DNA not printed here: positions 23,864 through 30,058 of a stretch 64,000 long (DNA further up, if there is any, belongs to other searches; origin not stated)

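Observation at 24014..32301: Compact orphan hybrid assembly line: stand-alone A-T loader plus one-module PKS (KS-AT-DH-KR-like-ACP-TE) with an XRE regulator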

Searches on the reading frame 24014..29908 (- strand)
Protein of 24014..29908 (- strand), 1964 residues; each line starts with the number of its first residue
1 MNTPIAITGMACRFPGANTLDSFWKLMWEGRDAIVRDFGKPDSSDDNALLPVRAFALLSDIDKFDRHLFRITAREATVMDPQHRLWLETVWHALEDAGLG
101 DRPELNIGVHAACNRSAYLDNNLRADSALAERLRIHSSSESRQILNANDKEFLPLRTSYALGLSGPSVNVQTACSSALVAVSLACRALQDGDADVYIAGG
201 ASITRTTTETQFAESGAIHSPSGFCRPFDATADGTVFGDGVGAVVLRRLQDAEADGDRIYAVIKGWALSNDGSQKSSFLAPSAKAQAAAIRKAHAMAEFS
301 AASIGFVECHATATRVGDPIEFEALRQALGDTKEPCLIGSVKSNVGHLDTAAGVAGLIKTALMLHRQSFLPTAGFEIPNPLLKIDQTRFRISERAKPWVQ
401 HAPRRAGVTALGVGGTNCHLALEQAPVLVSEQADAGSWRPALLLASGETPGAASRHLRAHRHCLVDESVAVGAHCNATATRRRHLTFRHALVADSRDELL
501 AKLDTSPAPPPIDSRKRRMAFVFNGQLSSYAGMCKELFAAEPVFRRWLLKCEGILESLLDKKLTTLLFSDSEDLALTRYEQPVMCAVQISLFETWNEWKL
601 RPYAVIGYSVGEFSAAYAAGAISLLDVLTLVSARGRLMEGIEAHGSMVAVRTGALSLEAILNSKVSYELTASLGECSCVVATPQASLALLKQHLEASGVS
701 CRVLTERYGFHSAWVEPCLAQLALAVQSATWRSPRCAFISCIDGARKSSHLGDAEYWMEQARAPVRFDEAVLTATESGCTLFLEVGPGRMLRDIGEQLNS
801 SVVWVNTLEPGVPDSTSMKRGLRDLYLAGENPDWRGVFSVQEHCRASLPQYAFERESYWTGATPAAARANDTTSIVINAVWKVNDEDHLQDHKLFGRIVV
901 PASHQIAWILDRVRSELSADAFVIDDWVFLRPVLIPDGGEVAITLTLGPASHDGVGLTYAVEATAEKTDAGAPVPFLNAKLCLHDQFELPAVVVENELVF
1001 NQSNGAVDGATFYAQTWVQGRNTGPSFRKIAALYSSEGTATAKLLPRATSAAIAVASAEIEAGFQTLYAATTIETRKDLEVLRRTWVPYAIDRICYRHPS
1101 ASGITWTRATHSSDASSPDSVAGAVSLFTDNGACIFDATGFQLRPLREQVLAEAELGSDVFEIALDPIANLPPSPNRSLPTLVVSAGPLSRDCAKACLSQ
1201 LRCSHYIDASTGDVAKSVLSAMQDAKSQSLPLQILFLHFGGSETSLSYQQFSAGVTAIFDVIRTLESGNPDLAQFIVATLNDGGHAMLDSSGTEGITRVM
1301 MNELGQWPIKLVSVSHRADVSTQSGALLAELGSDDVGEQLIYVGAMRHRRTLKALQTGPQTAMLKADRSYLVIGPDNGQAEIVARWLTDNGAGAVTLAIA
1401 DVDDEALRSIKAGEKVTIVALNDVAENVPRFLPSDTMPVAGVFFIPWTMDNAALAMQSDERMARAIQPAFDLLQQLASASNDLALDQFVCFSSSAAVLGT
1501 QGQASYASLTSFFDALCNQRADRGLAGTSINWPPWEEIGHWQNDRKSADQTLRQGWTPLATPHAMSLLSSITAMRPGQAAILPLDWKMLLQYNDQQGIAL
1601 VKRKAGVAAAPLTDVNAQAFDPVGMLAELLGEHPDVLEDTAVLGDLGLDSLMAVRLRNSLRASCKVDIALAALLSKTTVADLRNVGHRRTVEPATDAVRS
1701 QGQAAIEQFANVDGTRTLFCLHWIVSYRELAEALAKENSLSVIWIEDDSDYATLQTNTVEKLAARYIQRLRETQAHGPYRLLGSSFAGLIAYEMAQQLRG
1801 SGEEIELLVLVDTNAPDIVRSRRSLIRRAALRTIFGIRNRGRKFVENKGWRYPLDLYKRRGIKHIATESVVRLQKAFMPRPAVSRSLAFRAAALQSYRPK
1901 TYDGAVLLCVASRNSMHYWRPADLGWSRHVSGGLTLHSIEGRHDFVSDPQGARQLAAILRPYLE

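Call 3: search_protein_families(library=pfam, proteins=[window:24014-29908:-], max_evalue=0.01)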
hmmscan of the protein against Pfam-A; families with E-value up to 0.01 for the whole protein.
window:24014-29908:- (1964 aa): 11 families
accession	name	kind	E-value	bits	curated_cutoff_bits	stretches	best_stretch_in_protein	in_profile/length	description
PF00109.32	ketoacyl-synt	-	3.3e-64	217.4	20.8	1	3-252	2-252/252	Beta-ketoacyl synthase, N-terminal domain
PF00698.26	Acyl_transf_1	-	9.5e-44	150.6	32.7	1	521-797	2-277/319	Acyl transferase domain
PF02801.28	Ketoacyl-synt_C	-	1.5e-37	128.7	20.8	1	260-375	1-118/119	Beta-ketoacyl synthase, C-terminal domain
PF08659.16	KR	-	5.8e-24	85.4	22.6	1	1369-1537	2-180/180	KR domain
PF00975.26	Thioesterase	-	1.3e-22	81.6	26.4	1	1717-1955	2-218/226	Thioesterase domain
PF14765.12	PS-DH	-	3e-10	40.3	23.7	1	1004-1151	14-164/166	Polyketide synthase dehydratase N-terminal domain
PF16197.11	KAsynt_C_assoc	-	3.9e-10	40.5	33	1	378-488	1-107/111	Ketoacyl-synthetase C-terminal extension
PF00550.31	PP-binding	-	5.2e-09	36.7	20.8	1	1624-1682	5-63/67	Phosphopantetheine attachment site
PF21089.3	PKS_DH_N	-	4.7e-08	33.3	27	1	871-954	12-95/103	Polyketide synthase dehydratase domain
PF00108.29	Thiolase_N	-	0.00018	21.4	26.4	1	160-204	69-116/260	Thiolase, N-terminal domain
PF23297.2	ACP_SdgA_C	-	0.003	18.1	27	1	1627-1681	20-74/95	Highly reducing polyketide synthase sdgA, C-terminal ACP domain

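Call 4: search_protein_families(library=ncbifam, proteins=[window:24014-29908:-], max_evalue=0.001)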
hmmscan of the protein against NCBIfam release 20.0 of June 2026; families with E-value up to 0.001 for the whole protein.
window:24014-29908:- (1964 aa): 25 families
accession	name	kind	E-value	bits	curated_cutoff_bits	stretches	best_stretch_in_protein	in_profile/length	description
NF045894.1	PKS_plus_SDR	equivalog_domain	1.3e-244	815.1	1740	2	4-892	2-909/1515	type I polyketide synthase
NF040607.1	mycolic_Pks13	equivalog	1e-150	503.9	2100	3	4-427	102-528/1680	polyketide synthase Pks13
NF041183.1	Pks2_ls1_myc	equivalog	3.7e-150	501.6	2400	2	3-1143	2-1168/2086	sulfolipid-1 biosynthesis phthioceranic/hydroxyphthioceranic acid synthase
TIGR02813.1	omega_3_PfaA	subfamily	1.5e-78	264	1010.1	2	163-424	195-461/2582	polyketide-type polyunsaturated fatty acid synthase PfaA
TIGR03150.1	fabF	equivalog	2e-47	161.8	493.75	1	5-422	3-406/407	beta-ketoacyl-ACP synthase II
NF005589.0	PRK07314.1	subfamily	4.4e-44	150.9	387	1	5-424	6-411/413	beta-ketoacyl-ACP synthase II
NF005490.0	PRK07103.1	equivalog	1.1e-41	143.2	445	1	3-424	4-412/414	polyketide beta-ketoacyl:acyl carrier protein synthase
NF037940.1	PKS_MbtD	equivalog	2.2e-40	138.6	1150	2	468-887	37-462/978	mycobactin polyketide synthase MbtD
NF037941.1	PKS_NbtC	equivalog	1.6e-36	125.7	1150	2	479-786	63-371/1027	nocobactin polyketide synthase NbtC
NF006434.0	PRK08722.1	equivalog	1.6e-35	122.8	759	1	5-421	6-410/414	beta-ketoacyl-ACP synthase II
TIGR00128.1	fabD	equivalog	5e-34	118.1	260.9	1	518-796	2-284/290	ACP S-malonyltransferase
NF053555.1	prodigi_MBC_PigJ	equivalog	6.1e-34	117.4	900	1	161-424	500-758/759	prodigiosin MBC biosynthesis protein PigJ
NF058662.1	cispenta_AmcF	equivalog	9e-34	117.1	325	1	153-423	108-368/369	cispentacin biosynthesis acyltransferase subunit AmcF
NF004970.0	PRK06333.1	subfamily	6.9e-33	114.1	525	1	157-421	156-418/424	beta-ketoacyl-ACP synthase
NF006587.0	PRK09116.1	equivalog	4.2e-31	108.1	470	1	158-376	148-364/408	beta-ketoacyl-ACP synthase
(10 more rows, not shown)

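Call 9: find_homologous_proteins(query=window:24014-29908:-, max_evalue=1e-10)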
Query window:24014-29908:- (1964 aa): 7876 proteins with E <= 1e-10 among 8000 candidates; the best 120 are listed.
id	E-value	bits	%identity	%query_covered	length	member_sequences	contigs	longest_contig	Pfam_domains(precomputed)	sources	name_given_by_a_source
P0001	0.0e+0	4383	100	99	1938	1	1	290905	PF08659.17,PF00109.33,PF21089.4,PF00550.32,PF14765.13,PF00975.27,PF02801.29,PF16197.12,PF00698.27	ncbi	-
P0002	0.0e+0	1621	43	99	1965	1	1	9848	PF08659.17,PF00109.33,PF21089.4,PF22621.3,PF00550.32,PF14765.13,PF00975.27,PF02801.29,PF16197.12,PF00698.27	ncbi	ncbi:MAG: beta-ketoacyl synthase N-terminal-like domain-containing protein, partial [Pseudomonadales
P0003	0.0e+0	1547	45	87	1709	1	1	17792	PF08659.17,PF00109.33,PF21089.4,PF00550.32,PF14765.13,PF02801.29,PF16197.12,PF00698.27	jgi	-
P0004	0.0e+0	1321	38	100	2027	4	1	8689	PF08659.17,PF22336.3,PF00109.33,PF21089.4,PF22621.3,PF00550.32,PF14765.13,PF00975.27,PF02801.29,PF16197.12,PF00698.27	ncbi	-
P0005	0.0e+0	1297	40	86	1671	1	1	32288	PF08659.17,PF00109.33,PF21089.4,PF22621.3,PF00550.32,PF14765.13,PF02801.29,PF16197.12,PF00698.27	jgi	jgi:acyl transferase domain-containing protein/acyl carrier protein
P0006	0.0e+0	1209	33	44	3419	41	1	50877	PF08659.17,PF22336.3,PF00109.33,PF21394.4,PF22621.3,PF00550.32,PF00108.30,PF00106.32,PF02801.29,PF16197.12,PF00698.27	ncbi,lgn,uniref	ncbi:beta-ketoacyl synthase N-terminal-like domain-containing protein [Xenorhabdus bovienii]|uniref:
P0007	0.0e+0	1204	33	44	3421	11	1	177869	PF08659.17,PF22336.3,PF00109.33,PF21394.4,PF22621.3,PF00550.32,PF00108.30,PF02801.29,PF16197.12,PF00698.27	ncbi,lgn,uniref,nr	ncbi:Polyketide synthase involved in xenocoumacin synthesis [Xenorhabdus nematophila F1]|uniref:type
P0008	0.0e+0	1160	-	-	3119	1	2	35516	PF08659.17,PF22336.3,PF00109.33,PF22621.3,PF00550.32,PF13561.13,PF00108.30,PF23297.2,PF16197.12,PF22953.4,PF00698.27,PF00106.32,PF02801.29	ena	-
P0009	0.0e+0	1153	-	-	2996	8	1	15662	PF08659.17,PF22336.3,PF00109.33,PF22621.3,PF00550.32,PF13561.13,PF00108.30,PF16197.12,PF01370.28,PF22953.4,PF00698.27,PF00106.32,PF02801.29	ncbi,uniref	ncbi:SDR family NAD(P)-dependent oxidoreductase, partial [Nonomuraea sp. KC401]|uniref:type I polyke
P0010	0.0e+0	1153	38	86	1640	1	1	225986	PF08659.17,PF00109.33,PF21089.4,PF22621.3,PF00550.32,PF14765.13,PF02801.29,PF23297.2,PF16197.12,PF00698.27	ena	-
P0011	0.0e+0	1151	38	85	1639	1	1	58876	PF08659.17,PF00109.33,PF21089.4,PF22621.3,PF00550.32,PF14765.13,PF02801.29,PF16197.12,PF00698.27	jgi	jgi:acyl transferase domain-containing protein/acyl carrier protein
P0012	0.0e+0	1134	39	44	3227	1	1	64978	PF08659.17,PF22336.3,PF00109.33,PF21394.4,PF22621.3,PF00550.32,PF13561.13,PF00108.30,PF23297.2,PF16197.12,PF00698.27,PF00106.32,PF02801.29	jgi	jgi:acyl transferase domain-containing protein/acyl carrier protein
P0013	0.0e+0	1129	-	-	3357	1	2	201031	PF08659.17,PF22336.3,PF16073.11,PF00109.33,PF22621.3,PF00550.32,PF13561.13,PF00108.30,PF23297.2,PF16197.12,PF01370.28,PF22953.4,PF00698.27,PF18369.7,PF00106.32,PF02801.29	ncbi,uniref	ncbi:type I polyketide synthase, partial [Streptomyces sp. NPDC053086]|uniref:type I polyketide synt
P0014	0.0e+0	1077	38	45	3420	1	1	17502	PF08659.17,PF22336.3,PF00109.33,PF21394.4,PF21089.4,PF22621.3,PF00550.32,PF13561.13,PF00108.30,PF16197.12,PF00698.27,PF14765.13,PF00106.32,PF02801.29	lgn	-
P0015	0.0e+0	1062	38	44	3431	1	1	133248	PF08659.17,PF22336.3,PF13489.13,PF00109.33,PF21394.4,PF22621.3,PF00550.32,PF13561.13,PF00108.30,PF08241.19,PF16197.12,PF00698.27,PF13847.13,PF13649.13,PF00106.32,PF02801.29,PF08242.19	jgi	jgi:acyl transferase domain-containing protein/acyl carrier protein/SAM-dependent methyltransferase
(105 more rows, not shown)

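Call 11: find_encoding_contigs(protein=P0001, flank=10000, max_places=3)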
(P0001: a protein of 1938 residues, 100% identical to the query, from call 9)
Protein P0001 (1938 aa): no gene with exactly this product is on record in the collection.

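Call 12: find_encoding_contigs(protein=P0002, flank=10000, max_places=3)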
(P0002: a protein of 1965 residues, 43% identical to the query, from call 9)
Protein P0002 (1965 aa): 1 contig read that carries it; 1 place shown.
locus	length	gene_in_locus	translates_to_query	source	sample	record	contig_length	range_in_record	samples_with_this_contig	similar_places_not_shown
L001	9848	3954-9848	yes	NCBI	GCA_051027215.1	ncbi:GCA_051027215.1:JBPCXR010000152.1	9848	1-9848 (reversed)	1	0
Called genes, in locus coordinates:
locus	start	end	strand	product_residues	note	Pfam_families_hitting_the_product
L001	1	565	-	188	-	?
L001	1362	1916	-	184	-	-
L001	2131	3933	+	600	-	PF00501:AMP-binding, PF13193:AMP-binding_C, PF00550:PP-binding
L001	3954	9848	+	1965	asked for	PF00109:ketoacyl-synt, PF02801:Ketoacyl-synt_C, PF16197:KAsynt_C_assoc, PF22621:CurL-like_PKS_C, PF00698:Acyl_transf_1, PF21089:PKS_DH_N, PF14765:PS-DH, PF08659:KR, +2 more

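Call 13: find_encoding_contigs(protein=P0003, flank=10000, max_places=3)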
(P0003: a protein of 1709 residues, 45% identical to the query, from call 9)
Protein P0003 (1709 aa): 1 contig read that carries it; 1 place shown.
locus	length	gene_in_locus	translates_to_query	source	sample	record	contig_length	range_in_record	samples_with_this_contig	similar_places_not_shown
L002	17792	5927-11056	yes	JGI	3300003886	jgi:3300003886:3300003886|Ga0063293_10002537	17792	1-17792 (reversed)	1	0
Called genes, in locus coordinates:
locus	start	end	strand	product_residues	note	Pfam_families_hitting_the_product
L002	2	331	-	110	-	?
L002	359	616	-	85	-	PF00543:P-II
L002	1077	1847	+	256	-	PF09694:Gcw_chp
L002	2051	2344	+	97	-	PF05930:Phage_AlpA (weak)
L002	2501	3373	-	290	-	PF14659:Phage_int_SAM_3, PF22022:Phage_int_M, PF00589:Phage_integrase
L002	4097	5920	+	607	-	PF00501:AMP-binding, PF13193:AMP-binding_C (weak), PF00550:PP-binding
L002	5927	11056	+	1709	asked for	PF00109:ketoacyl-synt, PF02801:Ketoacyl-synt_C, PF16197:KAsynt_C_assoc, PF00698:Acyl_transf_1, PF21089:PKS_DH_N, PF14765:PS-DH, PF08659:KR, PF00550:PP-binding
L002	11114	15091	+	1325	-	PF00668:Condensation, PF00501:AMP-binding, PF13193:AMP-binding_C, PF00550:PP-binding, PF00975:Thioesterase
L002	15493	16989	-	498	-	PF02661:Fic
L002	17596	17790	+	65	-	?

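Call 14: find_encoding_contigs(protein=P0004, flank=10000, max_places=3)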
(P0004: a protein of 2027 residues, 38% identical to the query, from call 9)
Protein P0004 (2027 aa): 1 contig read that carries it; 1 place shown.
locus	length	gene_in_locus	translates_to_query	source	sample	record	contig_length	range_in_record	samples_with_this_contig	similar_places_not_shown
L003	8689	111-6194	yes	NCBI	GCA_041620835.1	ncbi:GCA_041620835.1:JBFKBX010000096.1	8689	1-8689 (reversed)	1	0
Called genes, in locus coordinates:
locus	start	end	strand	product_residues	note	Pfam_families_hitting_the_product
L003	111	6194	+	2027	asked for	PF00109:ketoacyl-synt, PF02801:Ketoacyl-synt_C, PF16197:KAsynt_C_assoc, PF22336:RhiE-like_linker, PF22621:CurL-like_PKS_C, PF00698:Acyl_transf_1, PF21089:PKS_DH_N, PF14765:PS-DH, +3 more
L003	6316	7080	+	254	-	PF00106:adh_short, PF08659:KR, PF13561:adh_short_C2, PF23441:SDR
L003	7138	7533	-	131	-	PF13279:4HBT_2, PF03061:4HBT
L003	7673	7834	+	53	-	-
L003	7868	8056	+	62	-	-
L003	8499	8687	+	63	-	?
